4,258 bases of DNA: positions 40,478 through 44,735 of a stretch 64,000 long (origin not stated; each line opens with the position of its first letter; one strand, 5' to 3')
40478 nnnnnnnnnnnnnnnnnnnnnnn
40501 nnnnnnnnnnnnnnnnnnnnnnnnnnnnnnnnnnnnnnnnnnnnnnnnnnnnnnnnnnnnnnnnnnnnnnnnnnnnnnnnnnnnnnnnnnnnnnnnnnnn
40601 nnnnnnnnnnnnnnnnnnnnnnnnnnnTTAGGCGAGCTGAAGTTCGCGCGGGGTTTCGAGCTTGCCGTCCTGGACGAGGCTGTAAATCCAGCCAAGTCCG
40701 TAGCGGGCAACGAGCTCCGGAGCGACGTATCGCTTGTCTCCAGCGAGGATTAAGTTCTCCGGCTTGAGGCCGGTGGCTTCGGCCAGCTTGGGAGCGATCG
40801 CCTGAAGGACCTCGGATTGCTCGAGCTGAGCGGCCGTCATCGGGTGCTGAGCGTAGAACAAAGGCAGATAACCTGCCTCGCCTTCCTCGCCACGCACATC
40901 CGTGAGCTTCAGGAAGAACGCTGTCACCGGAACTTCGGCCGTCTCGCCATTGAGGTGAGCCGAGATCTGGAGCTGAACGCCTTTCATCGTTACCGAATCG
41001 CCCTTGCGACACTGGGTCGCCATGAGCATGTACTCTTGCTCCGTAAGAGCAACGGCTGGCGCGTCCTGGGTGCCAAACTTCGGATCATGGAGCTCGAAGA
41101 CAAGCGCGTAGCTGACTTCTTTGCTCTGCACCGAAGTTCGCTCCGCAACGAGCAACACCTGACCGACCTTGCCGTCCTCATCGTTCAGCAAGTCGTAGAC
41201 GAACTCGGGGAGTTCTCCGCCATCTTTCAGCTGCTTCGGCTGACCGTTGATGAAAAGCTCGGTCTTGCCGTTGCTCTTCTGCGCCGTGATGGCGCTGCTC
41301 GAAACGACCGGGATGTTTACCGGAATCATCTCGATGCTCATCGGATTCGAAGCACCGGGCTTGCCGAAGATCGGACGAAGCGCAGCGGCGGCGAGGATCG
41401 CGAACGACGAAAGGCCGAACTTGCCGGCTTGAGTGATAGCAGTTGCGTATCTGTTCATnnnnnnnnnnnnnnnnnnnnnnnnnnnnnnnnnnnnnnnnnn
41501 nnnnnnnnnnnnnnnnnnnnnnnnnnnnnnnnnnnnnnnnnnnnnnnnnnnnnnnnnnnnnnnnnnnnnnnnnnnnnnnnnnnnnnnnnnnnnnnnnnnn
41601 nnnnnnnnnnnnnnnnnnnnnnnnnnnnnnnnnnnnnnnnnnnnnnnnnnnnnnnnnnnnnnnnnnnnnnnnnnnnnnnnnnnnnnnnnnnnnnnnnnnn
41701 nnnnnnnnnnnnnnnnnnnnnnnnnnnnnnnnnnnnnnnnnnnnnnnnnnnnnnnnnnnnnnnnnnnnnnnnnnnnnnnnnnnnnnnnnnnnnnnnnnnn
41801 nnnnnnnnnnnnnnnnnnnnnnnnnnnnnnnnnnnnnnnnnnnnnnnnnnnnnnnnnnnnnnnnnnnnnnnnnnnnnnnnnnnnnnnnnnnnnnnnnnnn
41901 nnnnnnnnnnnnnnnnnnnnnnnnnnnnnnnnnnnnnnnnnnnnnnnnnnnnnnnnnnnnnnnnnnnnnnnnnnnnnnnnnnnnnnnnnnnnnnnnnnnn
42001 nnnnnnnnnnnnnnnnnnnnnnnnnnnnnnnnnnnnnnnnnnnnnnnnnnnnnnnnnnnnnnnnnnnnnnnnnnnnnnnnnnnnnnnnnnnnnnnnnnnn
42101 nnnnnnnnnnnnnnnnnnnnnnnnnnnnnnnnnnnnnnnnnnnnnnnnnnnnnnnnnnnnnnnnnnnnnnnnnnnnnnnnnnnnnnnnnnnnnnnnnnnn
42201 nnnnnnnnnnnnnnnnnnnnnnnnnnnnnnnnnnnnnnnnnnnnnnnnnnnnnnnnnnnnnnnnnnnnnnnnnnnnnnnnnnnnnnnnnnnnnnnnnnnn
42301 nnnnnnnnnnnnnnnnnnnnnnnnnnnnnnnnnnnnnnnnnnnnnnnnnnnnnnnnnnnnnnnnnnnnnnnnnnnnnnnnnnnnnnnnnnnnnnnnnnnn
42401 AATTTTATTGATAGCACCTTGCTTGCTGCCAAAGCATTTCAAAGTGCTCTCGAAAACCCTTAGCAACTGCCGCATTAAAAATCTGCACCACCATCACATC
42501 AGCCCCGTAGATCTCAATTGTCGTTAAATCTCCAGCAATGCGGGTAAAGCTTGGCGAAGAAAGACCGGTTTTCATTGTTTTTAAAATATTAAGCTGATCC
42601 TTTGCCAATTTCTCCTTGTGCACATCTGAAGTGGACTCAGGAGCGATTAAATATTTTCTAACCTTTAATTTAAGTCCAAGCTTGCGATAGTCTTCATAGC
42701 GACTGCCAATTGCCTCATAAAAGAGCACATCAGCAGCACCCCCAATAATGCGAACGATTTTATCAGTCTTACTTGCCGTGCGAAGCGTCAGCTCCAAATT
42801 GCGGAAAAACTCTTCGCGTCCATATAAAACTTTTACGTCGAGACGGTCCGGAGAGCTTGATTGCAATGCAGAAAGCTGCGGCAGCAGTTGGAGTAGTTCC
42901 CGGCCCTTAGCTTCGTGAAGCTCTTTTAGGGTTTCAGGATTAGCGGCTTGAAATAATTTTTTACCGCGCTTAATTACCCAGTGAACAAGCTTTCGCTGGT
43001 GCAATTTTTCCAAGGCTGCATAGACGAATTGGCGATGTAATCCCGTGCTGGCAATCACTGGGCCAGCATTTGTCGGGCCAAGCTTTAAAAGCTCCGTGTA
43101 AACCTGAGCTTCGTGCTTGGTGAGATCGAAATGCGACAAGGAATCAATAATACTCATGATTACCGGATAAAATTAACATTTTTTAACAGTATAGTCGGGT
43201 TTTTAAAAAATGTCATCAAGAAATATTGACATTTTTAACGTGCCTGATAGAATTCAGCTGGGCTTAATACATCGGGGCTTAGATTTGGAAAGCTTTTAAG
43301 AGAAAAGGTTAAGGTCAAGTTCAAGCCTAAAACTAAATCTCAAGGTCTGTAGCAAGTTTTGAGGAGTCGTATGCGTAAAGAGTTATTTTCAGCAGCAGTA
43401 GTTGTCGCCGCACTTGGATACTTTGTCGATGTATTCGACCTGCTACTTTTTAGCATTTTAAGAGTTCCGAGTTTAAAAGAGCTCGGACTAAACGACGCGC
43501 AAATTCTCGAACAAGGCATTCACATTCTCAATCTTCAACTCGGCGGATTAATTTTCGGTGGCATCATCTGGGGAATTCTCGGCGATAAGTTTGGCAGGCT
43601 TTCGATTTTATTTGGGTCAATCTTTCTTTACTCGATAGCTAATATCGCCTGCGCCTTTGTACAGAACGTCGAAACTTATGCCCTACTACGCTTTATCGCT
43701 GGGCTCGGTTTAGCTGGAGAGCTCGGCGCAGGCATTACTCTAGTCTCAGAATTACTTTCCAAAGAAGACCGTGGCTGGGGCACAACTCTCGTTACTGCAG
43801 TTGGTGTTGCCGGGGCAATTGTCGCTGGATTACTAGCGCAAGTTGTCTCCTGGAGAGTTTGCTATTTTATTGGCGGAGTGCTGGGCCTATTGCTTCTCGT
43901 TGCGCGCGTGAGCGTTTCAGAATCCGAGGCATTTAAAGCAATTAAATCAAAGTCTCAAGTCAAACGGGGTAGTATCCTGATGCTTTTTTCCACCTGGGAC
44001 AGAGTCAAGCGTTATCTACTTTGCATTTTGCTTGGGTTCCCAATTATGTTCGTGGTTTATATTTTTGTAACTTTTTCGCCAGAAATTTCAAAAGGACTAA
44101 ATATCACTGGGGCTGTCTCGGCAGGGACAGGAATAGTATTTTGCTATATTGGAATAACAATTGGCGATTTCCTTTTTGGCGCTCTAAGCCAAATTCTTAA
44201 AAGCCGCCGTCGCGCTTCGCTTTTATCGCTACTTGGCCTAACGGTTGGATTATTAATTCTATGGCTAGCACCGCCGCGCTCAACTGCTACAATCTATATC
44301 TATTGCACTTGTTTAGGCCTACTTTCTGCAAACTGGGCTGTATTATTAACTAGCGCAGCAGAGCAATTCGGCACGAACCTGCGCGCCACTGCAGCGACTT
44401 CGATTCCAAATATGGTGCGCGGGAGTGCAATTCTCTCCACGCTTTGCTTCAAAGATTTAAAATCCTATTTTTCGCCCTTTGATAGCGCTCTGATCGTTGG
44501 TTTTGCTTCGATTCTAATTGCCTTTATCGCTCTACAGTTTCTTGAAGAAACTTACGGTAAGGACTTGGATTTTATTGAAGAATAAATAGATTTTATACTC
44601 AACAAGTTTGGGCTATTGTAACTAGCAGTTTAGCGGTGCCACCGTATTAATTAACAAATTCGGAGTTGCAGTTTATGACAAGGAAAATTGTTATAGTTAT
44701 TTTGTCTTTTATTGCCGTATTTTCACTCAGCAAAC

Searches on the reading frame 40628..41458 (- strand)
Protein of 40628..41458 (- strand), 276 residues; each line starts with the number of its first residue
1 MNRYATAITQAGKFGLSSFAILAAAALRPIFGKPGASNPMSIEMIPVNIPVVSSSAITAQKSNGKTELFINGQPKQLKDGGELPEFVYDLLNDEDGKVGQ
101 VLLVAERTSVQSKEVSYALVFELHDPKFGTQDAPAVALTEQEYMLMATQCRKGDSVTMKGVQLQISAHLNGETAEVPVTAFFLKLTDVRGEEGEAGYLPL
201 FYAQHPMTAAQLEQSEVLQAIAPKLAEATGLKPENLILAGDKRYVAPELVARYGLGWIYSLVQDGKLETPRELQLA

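Call 9: search_protein_families(library=pfam, proteins=[window:40628-41458:-], max_evalue=0.01)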
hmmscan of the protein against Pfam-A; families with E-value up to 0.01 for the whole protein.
window:40628-41458:- (276 aa): 0 families

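Call 15: find_encoding_contigs(protein=window:40628-41458:-, flank=10000, max_places=10)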
Protein window:40628-41458:- (276 aa): 2 contigs read that carry it; 2 places shown.
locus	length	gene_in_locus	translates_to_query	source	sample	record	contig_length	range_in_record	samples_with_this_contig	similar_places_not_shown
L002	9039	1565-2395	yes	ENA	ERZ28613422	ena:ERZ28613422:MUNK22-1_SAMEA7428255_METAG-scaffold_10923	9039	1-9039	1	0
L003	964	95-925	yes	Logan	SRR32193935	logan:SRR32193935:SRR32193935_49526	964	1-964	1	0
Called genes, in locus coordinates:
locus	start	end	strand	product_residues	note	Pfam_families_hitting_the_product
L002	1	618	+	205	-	?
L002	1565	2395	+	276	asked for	-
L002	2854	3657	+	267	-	-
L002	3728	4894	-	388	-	PF13173:AAA_14, PF13635:DUF4143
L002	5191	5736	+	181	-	-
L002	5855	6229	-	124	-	-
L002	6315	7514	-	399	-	PF00202:Aminotran_3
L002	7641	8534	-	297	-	PF00696:AA_kinase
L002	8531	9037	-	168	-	?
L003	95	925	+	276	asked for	-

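Call 24: find_homologous_proteins(query=window:40628-41458:-, max_evalue=0.001)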
Query window:40628-41458:- (276 aa): 1 proteins with E <= 0.001 among 3266 candidates.
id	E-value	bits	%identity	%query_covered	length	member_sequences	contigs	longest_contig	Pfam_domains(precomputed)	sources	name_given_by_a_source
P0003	2.5e-175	599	100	100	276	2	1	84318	-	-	-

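Call 48: search_protein_families(library=padloc, proteins=[window:40628-41458:-], max_evalue=0.01)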
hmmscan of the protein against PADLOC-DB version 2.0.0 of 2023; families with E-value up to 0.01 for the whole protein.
window:40628-41458:- (276 aa): 0 families

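Call 81: search_protein_families(library=phrogs, proteins=[window:40628-41458:-], max_evalue=0.01)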
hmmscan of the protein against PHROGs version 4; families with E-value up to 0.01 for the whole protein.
window:40628-41458:- (276 aa): 0 families

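Call 82: search_protein_families(library=ncbifam, proteins=[window:40628-41458:-], max_evalue=0.01)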
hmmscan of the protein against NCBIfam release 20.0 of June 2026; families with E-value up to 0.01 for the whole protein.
window:40628-41458:- (276 aa): 0 families

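Call 91: predict_structure(alignment_id=A7)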
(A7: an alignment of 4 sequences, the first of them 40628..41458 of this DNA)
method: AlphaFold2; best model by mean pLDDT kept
length: 276 residues; sequences in the alignment: 4
mean_pLDDT: 41.8   pTM: 0.31
mean pLDDT of the five models: 41.8, 38.0, 35.9, 35.6, 33.9
residues with pLDDT >= 90: 0; 70-90: 0; 50-70: 56; < 50: 220
segments of 3 or more residues with pLDDT < 50: 1-56, 60-64, 71-74, 76-161, 184-197, 206-212, 235-257, 259-276
pLDDT, mean of each block of 10 residues (from residue 1): 26 32 43 38 33 43 49 44 45 41 39 35 34 32 36 34 52 54 44 44 47 54 58 49 41 45 43 31
secondary structure, 60 per line:
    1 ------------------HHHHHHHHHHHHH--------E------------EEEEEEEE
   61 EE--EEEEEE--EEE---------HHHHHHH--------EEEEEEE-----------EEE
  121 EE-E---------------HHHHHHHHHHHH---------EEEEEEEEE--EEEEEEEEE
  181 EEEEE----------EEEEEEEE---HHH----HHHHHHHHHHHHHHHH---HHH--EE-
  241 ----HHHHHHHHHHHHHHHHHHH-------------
elements in order: H19-31 E53-62 E65-70 E73-75 H85-91 E100-106 E118-122 H140-151 E161-169 E172-185 E196-203 H214-229 H245-263
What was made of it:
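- Tried and rejected: The ORF2 model has pLDDT 42 and is unusable (call 91).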

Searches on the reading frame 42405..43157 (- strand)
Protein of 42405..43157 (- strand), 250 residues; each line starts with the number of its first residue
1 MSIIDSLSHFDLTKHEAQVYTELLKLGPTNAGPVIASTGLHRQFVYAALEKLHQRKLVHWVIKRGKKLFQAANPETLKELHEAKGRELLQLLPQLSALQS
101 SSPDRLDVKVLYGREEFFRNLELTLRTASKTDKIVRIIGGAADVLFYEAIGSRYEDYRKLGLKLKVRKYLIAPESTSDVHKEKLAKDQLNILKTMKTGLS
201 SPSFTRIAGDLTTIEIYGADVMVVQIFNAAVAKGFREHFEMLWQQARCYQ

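Call 9: search_protein_families(library=pfam, proteins=[window:42405-43157:-], max_evalue=0.01)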
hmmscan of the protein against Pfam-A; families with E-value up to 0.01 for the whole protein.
window:42405-43157:- (250 aa): 1 family
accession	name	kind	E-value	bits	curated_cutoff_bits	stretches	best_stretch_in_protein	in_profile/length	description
PF01978.25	TrmB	-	3.8e-11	43.1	25.6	1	7-75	1-68/68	Sugar-specific transcriptional regulator TrmB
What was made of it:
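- A TrmB-family regulator gene (42405-43157) abuts unit 2 (call 9).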

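Call 29: find_encoding_contigs(protein=window:42405-43157:-, flank=10000, max_places=10)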
Protein window:42405-43157:- (250 aa): 1 contig read that carries it; 1 place shown.
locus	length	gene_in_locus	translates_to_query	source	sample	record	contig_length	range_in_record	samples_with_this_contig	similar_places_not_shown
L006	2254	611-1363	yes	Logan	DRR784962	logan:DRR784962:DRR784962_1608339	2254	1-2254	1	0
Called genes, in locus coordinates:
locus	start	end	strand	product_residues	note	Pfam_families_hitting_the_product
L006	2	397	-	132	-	?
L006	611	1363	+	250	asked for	PF01978:TrmB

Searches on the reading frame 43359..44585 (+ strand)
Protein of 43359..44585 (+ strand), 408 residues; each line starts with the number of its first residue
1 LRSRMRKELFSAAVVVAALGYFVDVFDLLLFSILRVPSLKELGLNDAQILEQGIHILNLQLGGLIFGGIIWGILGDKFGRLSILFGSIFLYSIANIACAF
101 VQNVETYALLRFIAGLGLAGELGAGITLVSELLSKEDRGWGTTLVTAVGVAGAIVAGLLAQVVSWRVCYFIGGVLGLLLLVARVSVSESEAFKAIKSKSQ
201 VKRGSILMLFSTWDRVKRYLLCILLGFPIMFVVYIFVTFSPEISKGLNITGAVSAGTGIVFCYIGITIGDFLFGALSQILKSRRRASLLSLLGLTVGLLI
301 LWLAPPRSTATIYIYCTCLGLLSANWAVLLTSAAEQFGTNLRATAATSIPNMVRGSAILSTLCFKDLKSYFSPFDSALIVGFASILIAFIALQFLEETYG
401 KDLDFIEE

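Call 9: search_protein_families(library=pfam, proteins=[window:43359-44585:+], max_evalue=0.01)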
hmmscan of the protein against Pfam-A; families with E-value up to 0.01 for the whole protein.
window:43359-44585:+ (408 aa): 2 families
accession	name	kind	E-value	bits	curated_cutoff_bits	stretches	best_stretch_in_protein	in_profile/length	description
PF07690.21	MFS_1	-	7.6e-32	111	33.4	1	18-355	2-340/347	Major Facilitator Superfamily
PF00083.30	Sugar_tr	-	1.6e-12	47.5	22.3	1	62-200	57-205/452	Sugar (and other) transporter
